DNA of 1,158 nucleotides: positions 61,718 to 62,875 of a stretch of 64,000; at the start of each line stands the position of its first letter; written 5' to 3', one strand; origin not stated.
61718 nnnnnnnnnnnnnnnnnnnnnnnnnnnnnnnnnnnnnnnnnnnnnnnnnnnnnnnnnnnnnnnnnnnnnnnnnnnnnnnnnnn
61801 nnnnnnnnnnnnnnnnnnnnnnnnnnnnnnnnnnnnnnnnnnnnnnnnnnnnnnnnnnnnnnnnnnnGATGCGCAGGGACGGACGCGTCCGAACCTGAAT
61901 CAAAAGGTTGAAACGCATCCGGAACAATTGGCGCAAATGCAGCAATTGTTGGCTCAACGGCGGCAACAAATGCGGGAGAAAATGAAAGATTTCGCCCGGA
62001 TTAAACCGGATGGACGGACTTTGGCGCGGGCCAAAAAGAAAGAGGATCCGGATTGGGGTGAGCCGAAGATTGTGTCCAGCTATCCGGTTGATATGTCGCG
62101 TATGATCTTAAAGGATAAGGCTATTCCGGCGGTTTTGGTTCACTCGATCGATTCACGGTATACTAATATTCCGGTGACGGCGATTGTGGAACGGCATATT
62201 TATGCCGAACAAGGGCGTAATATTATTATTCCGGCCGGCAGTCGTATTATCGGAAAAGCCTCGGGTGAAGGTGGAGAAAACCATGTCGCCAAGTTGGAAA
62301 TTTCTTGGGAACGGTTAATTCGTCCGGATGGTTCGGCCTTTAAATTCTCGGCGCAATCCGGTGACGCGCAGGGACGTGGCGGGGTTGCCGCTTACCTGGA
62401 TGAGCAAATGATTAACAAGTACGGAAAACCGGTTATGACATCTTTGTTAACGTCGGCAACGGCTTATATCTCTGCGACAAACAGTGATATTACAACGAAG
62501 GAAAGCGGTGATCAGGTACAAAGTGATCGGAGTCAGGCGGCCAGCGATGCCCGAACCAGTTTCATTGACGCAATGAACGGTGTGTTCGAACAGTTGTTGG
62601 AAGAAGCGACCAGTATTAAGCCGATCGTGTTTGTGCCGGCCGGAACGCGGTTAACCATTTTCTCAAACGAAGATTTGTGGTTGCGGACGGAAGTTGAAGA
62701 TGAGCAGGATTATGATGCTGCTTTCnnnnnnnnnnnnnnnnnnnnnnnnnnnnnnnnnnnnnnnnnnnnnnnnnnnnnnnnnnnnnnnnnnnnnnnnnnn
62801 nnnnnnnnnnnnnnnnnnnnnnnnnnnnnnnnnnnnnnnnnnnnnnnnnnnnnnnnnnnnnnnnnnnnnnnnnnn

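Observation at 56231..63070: Giant VirB10 with about 1,660 codons of a 17-residue repeat between the inner-membrane anchor and the outer-membrane domain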

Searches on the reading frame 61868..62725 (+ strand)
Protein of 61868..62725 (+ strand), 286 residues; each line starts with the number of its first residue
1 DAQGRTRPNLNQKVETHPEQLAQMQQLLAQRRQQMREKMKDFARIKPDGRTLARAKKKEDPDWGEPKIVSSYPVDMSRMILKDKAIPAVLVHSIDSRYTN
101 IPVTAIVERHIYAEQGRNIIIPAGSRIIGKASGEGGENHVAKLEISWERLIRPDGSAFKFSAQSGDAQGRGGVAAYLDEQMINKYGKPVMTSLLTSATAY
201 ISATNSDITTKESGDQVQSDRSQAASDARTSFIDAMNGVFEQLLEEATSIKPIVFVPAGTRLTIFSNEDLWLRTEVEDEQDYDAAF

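Call 56: find_homologous_proteins(query=window:61868-62725:+, max_evalue=1e-10)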
Query window:61868-62725:+ (286 aa): 140 proteins with E <= 1e-10 among 1952 candidates; the best 120 are listed.
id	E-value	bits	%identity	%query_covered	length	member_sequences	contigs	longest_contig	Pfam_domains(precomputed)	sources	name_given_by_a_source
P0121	1.7e-99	350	60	95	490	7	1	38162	PF03743.20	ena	-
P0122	9.7e-95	335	60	94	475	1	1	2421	PF03743.20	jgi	-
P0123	5.7e-90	319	69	74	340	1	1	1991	PF03743.20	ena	-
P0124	1.2e-87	311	67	73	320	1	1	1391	PF03743.20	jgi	jgi:hypothetical protein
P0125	6.3e-80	286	48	98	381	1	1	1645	PF03743.20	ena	-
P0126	1.7e-74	268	52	88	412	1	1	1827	PF03743.20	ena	-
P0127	2.6e-74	268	48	96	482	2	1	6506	PF03743.20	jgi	-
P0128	7.5e-72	260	48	96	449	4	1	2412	PF03743.20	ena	-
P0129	2.3e-70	255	46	99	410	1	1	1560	PF03743.20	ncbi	-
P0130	3.2e-68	248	48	92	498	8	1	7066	PF03743.20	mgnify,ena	mgnify:FL=1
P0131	3.8e-68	247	49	92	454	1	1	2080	PF03743.20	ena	-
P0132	1.0e-67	246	55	73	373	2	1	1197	PF03743.20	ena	-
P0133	6.9e-67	243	55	74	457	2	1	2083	PF03743.20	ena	-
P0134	1.9e-66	242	50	77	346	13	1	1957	PF03743.20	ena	-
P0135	6.7e-66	240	47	92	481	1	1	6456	PF03743.20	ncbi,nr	ncbi:MAG: hypothetical protein KAJ75_07540, partial [Alphaproteobacteria bacterium]|nr:hypothetical 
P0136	3.5e-65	238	52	79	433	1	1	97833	PF03743.20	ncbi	-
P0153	3.2e-59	218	45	90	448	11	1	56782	PF03743.20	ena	-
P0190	6.0e-36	142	35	80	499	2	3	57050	PF03743.20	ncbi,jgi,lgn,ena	jgi:hypothetical protein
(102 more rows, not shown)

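Call 58: find_encoding_contigs(protein=P0121, flank=10000, max_places=1)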
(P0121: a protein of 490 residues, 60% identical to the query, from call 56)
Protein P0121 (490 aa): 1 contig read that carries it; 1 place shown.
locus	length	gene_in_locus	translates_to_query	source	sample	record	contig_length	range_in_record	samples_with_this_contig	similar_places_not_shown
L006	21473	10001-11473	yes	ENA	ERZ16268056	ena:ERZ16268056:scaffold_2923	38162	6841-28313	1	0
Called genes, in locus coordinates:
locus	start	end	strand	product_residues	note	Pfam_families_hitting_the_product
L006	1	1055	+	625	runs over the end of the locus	-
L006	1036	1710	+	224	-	PF04335:VirB8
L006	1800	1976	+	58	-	-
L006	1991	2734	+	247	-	PF04335:VirB8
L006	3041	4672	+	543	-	PF03524:CagX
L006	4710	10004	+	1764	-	-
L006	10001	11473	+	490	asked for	PF03743:TrbI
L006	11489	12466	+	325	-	PF00437:T2SSE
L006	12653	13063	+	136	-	-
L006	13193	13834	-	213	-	-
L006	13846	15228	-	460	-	-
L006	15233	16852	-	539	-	-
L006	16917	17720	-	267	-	-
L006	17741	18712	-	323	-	PF01381:HTH_3, PF04545:Sigma70_r4 (faint), PF12844:HTH_19 (weak), PF13443:HTH_26 (faint), PF13560:HTH_31 (weak), PF12844:HTH_19 (weak), PF13560:HTH_31 (weak), PF01381:HTH_3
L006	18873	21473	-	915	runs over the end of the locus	-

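Call 59: search_protein_families(library=pfam, proteins=[L006:4710-10004:+, P0190, P0136, P0153], max_evalue=0.01)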
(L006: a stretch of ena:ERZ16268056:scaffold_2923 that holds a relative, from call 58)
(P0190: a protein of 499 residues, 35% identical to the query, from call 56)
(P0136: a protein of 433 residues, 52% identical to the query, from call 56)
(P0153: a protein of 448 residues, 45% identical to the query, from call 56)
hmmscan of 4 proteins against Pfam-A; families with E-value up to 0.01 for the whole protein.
L006:4710-10004:+ (1764 aa): 3 families
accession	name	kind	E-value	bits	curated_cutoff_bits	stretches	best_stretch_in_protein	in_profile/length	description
PF21785.3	Bflower_2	-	3e-96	317.4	38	14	599-673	24-95/112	5-fold beta-flower protein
PF21784.3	Bflower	-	4.3e-36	124.2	25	3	631-690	5-63/116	4-fold beta flower protein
PF12396.14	DUF3659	-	1.9e-26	92.1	24.8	3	290-339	14-59/61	Protein of unknown function (DUF3659)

P0190 (499 aa): 1 family
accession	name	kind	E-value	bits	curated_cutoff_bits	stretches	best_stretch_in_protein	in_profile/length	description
PF03743.19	TrbI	-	1e-47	162.9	35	1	229-416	2-188/188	Bacterial conjugation TrbI-like protein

P0136 (433 aa): 1 family
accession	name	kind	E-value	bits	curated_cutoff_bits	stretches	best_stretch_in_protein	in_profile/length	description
PF03743.19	TrbI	-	7.2e-30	104.7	35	1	123-319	2-188/188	Bacterial conjugation TrbI-like protein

P0153 (448 aa): 2 families
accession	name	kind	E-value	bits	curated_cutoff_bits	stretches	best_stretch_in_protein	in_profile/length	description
PF03743.19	TrbI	-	3.2e-31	109.1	35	1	142-343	2-188/188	Bacterial conjugation TrbI-like protein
PF21785.3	Bflower_2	-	0.003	17.8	38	1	1-39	28-64/112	5-fold beta-flower protein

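Call 60: find_encoding_contigs(protein=P0136, flank=10000, max_places=1)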
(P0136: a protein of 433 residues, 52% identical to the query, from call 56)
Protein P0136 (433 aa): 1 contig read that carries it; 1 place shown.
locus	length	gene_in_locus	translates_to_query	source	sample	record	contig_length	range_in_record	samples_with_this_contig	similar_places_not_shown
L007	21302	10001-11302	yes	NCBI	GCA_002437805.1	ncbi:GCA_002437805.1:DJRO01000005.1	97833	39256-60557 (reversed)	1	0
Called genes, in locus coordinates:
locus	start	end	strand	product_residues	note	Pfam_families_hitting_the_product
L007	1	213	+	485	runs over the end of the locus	-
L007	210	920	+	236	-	PF02230:Abhydrolase_2, PF03959:FSH1 (weak), PF01738:DLH (weak)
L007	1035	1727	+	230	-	PF04335:VirB8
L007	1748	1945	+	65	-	-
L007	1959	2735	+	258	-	PF04335:VirB8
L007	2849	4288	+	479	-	PF03524:CagX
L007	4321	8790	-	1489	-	-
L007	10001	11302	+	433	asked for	PF03743:TrbI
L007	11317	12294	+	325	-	PF00437:T2SSE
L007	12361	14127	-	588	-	PF13292:DXP_synthase_N, PF00456:Transketolase_N (weak), PF00676:E1_dh (weak), PF02775:TPP_enzyme_C (weak), PF02779:Transket_pyr, PF02780:Transketolase_C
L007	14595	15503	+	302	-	PF01509:TruB_N, PF16198:TruB_C_2 (weak), PF09142:TruB_C (weak)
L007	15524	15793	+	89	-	PF00312:Ribosomal_S15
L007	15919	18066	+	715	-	PF01138:RNase_PH, PF03725:RNase_PH_C, PF03726:PNPase, PF01138:RNase_PH, PF00013:KH_1, PF00575:S1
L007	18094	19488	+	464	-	PF03060:NMO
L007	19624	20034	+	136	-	PF01475:FUR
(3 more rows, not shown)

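Call 61: find_encoding_contigs(protein=P0190, flank=10000, max_places=1)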
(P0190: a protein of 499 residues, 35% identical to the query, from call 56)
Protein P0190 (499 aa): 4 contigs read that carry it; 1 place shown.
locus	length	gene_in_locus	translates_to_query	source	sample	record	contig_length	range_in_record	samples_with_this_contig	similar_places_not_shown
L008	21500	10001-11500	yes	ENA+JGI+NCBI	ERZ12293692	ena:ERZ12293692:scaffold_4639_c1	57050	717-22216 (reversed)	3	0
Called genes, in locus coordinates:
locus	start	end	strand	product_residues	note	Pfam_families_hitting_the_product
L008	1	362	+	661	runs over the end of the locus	PF00456:Transketolase_N, PF13292:DXP_synthase_N (faint), PF00676:E1_dh (faint), PF02779:Transket_pyr, PF22613:Transketolase_C_1, PF02780:Transketolase_C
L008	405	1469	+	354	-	PF01116:F_bP_aldolase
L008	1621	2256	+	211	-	PF00834:Ribul_P_3_epim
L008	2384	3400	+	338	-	PF12849:PBP_like_2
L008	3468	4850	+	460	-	PF12501:DUF3708, PF00528:BPD_transp_1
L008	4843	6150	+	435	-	PF11812:DUF3333, PF00528:BPD_transp_1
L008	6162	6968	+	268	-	PF02463:SMC_N (weak), PF00005:ABC_tran, PF13304:AAA_21 (faint)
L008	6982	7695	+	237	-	PF01865:PhoU_div (faint), PF01895:PhoU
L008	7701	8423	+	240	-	PF00072:Response_reg, PF00486:Trans_reg_C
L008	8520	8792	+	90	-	-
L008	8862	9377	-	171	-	PF00156:Pribosyltran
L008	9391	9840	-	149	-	-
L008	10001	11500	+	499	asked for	PF03743:TrbI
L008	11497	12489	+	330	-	PF00437:T2SSE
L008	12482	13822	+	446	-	PF02534:T4SS-DNA_transf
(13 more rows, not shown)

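Call 103: find_encoding_contigs(protein=P0153, flank=9000, max_places=1)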
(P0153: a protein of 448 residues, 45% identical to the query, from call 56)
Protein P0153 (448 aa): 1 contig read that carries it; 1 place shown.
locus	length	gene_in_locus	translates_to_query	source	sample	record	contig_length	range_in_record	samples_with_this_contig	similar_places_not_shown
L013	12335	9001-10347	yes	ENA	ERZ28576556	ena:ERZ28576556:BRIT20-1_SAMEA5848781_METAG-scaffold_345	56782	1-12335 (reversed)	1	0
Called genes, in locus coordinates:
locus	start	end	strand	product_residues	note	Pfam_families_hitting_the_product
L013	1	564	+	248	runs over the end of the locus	PF04335:VirB8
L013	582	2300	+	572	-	PF03524:CagX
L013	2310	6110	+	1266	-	PF21784:Bflower (faint), PF21785:Bflower_2 (weak), PF05593:RHS_repeat (faint), PF21785:Bflower_2, PF12396:DUF3659 (weak), PF21785:Bflower_2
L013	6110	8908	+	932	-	-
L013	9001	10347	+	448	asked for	PF03743:TrbI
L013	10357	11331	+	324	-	PF00437:T2SSE, PF01580:FtsK_SpoIIIE (faint)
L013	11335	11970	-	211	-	PF03193:RsgA_GTPase (weak), PF00009:GTP_EFTU (faint), PF01926:MMR_HSR1, PF02421:FeoB_N (weak)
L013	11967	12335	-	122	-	?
